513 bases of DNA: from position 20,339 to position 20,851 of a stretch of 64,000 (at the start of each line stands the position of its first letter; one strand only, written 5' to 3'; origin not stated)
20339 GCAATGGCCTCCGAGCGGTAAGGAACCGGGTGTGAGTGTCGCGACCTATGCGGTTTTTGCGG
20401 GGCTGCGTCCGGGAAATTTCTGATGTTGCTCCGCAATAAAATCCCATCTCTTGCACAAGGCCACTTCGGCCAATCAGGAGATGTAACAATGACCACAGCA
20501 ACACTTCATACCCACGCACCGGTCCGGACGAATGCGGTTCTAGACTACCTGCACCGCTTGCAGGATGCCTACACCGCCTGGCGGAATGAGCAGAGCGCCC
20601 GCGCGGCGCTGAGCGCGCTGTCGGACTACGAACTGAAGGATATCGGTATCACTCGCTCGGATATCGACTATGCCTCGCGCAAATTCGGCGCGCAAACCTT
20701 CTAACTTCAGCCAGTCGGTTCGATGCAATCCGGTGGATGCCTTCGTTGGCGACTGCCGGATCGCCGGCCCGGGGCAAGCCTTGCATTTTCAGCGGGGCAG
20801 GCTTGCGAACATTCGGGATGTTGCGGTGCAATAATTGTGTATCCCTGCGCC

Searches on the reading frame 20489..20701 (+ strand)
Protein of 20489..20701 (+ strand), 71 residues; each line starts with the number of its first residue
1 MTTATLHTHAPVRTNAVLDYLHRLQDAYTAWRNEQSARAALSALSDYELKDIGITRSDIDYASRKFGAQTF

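Call 28: search_protein_families(library=pfam, max_evalue=0.01, proteins=[window:20489-20701:+])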
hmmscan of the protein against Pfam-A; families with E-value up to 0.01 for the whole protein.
seq(71 aa): 1 family
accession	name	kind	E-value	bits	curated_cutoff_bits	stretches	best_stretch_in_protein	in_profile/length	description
PF06568.16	DUF1127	-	8.9e-13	48.2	23.3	1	27-60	4-37/37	Domain of unknown function (DUF1127)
